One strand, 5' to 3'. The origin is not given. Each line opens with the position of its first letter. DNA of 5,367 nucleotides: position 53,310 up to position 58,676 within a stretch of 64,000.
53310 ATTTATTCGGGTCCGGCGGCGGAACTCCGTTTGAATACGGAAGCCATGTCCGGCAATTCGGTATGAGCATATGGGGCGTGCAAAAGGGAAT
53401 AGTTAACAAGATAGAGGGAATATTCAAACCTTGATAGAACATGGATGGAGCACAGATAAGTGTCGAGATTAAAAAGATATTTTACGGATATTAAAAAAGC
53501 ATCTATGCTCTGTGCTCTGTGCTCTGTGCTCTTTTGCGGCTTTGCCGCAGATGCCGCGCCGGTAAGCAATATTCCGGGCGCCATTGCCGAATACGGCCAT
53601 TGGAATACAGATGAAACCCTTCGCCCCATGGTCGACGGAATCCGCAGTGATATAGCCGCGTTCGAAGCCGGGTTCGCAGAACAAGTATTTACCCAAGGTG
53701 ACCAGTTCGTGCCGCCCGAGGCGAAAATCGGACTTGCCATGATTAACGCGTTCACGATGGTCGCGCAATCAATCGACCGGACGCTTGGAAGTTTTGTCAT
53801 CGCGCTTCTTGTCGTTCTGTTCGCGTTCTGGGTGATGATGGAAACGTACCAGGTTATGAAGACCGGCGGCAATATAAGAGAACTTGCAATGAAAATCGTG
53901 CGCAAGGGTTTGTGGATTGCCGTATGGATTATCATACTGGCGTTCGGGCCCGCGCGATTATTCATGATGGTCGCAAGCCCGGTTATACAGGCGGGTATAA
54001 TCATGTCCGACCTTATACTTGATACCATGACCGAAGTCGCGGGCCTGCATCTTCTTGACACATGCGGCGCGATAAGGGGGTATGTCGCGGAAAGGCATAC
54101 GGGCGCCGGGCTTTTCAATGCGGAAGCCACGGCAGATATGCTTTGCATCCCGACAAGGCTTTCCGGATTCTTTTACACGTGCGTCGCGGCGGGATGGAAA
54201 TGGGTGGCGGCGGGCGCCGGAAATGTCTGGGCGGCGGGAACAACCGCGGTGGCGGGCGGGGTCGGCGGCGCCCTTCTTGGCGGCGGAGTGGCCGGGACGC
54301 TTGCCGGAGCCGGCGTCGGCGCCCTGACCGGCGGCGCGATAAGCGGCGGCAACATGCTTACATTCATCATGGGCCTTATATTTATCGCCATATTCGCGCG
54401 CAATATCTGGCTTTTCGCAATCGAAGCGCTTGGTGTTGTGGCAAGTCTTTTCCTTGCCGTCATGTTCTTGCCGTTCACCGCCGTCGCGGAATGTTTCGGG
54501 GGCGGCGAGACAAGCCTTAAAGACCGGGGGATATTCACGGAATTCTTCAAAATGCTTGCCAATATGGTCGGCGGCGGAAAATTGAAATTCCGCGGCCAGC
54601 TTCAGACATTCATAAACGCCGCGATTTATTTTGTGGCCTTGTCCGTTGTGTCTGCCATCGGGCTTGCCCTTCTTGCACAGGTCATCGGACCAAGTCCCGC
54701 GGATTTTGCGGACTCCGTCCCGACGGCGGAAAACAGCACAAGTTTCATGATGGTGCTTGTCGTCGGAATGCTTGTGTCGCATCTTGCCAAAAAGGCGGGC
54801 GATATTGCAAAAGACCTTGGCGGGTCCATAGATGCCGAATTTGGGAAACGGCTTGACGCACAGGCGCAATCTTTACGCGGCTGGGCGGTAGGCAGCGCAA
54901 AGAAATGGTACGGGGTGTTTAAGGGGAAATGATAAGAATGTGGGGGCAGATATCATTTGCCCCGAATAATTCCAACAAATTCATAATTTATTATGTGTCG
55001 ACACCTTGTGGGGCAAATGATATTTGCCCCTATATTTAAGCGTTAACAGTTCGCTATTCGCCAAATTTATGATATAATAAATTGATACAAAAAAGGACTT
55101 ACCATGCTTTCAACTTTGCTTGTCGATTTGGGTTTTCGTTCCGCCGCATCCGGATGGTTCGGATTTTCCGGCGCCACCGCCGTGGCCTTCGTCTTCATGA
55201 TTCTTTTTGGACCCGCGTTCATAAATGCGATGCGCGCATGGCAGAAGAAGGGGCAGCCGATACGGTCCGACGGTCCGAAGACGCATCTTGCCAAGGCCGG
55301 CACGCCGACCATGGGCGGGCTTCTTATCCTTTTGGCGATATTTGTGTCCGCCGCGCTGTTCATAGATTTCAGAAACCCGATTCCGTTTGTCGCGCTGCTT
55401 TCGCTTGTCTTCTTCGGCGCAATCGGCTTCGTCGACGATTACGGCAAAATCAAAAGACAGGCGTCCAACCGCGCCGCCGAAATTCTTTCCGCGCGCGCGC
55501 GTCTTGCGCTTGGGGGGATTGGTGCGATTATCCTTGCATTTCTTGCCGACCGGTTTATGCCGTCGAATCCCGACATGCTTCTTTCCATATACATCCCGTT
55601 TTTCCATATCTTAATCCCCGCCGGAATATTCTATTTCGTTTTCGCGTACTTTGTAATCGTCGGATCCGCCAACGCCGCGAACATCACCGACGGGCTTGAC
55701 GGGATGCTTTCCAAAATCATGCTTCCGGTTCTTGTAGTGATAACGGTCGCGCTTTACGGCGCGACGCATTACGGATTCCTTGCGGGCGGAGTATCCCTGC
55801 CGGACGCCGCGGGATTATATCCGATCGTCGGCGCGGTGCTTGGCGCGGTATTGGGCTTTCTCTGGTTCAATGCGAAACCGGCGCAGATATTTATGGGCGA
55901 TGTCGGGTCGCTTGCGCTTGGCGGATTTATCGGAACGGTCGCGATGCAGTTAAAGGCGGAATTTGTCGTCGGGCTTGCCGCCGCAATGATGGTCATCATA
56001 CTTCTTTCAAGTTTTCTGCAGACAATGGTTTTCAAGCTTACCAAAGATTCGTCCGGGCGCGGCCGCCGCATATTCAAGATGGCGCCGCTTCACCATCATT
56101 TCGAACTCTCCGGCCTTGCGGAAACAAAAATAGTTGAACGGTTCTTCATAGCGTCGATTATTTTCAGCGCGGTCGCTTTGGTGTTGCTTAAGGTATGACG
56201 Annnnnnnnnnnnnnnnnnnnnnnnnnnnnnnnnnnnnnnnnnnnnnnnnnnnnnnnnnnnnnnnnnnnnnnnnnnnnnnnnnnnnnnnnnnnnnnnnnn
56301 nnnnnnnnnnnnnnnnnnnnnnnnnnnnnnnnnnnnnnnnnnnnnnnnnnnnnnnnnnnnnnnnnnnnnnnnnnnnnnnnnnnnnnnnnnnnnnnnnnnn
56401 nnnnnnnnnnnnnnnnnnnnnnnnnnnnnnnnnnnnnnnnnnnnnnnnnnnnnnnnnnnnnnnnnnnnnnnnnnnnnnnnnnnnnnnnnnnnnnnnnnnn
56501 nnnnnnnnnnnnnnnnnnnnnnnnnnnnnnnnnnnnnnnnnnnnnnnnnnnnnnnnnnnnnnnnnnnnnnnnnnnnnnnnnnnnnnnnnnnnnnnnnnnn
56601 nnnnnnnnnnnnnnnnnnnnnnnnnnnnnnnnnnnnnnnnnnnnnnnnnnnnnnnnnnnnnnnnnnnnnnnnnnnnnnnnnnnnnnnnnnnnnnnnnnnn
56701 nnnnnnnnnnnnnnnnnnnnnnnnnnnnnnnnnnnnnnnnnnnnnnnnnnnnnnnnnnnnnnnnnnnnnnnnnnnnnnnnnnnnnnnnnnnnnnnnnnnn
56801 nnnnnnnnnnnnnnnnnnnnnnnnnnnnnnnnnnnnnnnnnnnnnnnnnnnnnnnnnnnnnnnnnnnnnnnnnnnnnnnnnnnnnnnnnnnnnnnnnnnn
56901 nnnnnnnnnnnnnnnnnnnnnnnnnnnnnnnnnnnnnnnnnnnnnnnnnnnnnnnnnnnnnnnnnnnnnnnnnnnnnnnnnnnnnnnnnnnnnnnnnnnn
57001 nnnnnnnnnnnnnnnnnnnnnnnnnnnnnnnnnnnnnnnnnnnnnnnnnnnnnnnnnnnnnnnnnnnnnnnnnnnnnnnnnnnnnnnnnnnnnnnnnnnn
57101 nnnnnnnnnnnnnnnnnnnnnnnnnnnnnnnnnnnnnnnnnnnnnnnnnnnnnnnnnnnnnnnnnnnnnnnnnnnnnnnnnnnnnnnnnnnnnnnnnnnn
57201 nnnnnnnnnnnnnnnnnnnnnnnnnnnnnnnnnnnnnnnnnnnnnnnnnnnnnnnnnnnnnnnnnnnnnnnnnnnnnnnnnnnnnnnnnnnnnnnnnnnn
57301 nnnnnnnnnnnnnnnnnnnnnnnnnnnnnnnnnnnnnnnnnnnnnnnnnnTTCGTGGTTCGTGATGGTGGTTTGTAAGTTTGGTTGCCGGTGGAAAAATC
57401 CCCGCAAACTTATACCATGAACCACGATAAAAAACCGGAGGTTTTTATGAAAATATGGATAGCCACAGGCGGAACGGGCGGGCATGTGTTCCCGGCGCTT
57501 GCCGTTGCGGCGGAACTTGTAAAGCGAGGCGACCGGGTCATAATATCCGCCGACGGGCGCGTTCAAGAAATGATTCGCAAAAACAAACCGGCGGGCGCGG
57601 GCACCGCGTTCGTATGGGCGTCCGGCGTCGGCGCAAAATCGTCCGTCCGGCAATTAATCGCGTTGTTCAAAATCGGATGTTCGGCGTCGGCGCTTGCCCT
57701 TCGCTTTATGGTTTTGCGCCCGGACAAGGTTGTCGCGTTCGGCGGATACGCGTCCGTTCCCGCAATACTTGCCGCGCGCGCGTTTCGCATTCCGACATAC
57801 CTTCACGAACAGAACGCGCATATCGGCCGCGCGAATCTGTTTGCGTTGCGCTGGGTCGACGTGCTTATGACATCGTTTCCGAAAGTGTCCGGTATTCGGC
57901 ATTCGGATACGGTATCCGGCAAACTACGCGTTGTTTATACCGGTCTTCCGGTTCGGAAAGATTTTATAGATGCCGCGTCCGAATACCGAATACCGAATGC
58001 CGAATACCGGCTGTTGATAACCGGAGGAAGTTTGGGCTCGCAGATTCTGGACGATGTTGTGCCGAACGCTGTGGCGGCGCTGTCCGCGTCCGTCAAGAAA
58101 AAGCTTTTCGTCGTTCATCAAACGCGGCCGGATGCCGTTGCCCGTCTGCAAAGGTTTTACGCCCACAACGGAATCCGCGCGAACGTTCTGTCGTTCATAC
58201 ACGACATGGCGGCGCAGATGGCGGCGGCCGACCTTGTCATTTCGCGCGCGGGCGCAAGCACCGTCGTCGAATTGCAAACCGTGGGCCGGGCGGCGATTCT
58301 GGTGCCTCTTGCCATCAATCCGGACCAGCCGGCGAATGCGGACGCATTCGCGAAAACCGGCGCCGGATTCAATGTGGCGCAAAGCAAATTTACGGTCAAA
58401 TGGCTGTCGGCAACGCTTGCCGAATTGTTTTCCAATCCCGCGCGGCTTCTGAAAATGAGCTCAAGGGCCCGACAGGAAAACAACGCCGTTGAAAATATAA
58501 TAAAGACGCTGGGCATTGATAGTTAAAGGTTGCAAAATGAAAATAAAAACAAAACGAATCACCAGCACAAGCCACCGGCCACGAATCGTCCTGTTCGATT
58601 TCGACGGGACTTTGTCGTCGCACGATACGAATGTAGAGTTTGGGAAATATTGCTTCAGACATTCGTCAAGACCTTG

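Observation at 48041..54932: Divergent array of five paralogous polytopic membrane proteins (P1 vs P2-P5 operon)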

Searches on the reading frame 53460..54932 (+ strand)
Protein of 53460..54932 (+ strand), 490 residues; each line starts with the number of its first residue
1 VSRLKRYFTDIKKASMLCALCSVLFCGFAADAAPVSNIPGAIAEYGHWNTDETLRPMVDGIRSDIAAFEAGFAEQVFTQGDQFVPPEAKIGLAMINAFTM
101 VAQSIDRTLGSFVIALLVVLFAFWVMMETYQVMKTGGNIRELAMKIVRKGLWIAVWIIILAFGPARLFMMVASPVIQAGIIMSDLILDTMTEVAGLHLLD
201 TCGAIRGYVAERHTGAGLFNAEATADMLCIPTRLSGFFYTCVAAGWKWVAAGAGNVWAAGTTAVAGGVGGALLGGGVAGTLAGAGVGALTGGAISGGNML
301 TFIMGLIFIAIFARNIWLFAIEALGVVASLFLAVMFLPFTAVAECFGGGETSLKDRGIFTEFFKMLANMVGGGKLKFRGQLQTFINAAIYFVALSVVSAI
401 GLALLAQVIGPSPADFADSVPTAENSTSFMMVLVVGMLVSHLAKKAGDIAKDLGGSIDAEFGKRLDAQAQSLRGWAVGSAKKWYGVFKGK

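Call 3: search_protein_families(library=pfam, proteins=[window:53460-54932:+], max_evalue=1)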
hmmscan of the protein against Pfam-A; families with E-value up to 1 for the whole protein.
window:53460-54932:+ (490 aa): 1 family
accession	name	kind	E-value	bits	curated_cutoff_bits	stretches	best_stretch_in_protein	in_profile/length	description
PF03552.20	Cellulose_synt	-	0.94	8.4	24.7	0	78-172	620-708/722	Cellulose synthase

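Call 4: search_protein_families(library=ncbifam, proteins=[window:53460-54932:+], max_evalue=1)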
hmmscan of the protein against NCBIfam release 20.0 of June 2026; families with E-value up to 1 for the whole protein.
window:53460-54932:+ (490 aa): 2 families
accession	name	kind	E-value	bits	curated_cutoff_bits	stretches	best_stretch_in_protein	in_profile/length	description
TIGR02908.1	CoxD_Bacillus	equivalog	0.02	14.8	117.85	1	88-162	34-104/110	cytochrome c oxidase subunit IVB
NF049847.1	FtsL_COG5462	equivalog_domain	0.05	13.3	50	1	111-148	4-41/85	cell division protein FtsL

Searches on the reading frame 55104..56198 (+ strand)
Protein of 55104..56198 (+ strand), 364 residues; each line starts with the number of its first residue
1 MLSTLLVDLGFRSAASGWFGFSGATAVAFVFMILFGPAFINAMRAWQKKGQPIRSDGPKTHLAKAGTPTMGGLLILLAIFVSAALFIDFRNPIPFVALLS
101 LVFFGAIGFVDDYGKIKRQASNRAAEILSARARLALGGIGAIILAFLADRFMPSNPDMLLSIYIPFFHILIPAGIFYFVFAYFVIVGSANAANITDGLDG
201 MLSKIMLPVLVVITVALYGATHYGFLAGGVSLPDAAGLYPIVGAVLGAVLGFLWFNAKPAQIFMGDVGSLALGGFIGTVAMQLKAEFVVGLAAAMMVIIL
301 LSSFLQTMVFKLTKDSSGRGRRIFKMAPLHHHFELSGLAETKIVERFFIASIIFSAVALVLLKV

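Call 8: search_protein_families(library=pfam, proteins=[window:55104-56198:+], max_evalue=0.001)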
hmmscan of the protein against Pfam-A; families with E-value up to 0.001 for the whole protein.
window:55104-56198:+ (364 aa): 2 families
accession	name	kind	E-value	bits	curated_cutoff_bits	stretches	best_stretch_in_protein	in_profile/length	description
PF00953.26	Glycos_transf_4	-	1e-28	100.7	27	1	96-283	3-159/160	Glycosyl transferase family 4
PF10555.14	MraY_sig1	-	3.5e-06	26.6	20.1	1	64-76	1-13/13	Phospho-N-acetylmuramoyl-pentapeptide-transferase signature 1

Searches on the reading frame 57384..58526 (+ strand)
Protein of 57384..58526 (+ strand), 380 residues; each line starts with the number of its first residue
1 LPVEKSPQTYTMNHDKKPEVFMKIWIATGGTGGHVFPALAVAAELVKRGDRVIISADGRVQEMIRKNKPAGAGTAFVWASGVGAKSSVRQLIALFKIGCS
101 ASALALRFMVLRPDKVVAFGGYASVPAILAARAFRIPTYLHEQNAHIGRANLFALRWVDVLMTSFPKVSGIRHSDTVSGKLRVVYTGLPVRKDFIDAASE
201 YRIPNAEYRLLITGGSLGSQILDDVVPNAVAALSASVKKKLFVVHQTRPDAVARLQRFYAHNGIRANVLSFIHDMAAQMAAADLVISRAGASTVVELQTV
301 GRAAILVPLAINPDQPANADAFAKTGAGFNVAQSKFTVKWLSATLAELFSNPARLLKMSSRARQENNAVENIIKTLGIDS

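Call 8: search_protein_families(library=pfam, proteins=[window:57384-58526:+], max_evalue=0.001)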
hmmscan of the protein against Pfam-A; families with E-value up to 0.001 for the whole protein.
window:57384-58526:+ (380 aa): 2 families
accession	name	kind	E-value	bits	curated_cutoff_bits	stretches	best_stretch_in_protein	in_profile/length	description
PF04101.22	Glyco_tran_28_C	-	5.3e-35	121.3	22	1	210-373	2-163/166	Glycosyltransferase family 28 C-terminal domain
PF03033.26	Glyco_transf_28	-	1.8e-24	86.8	26.2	1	24-159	1-135/139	Glycosyltransferase family 28 N-terminal domain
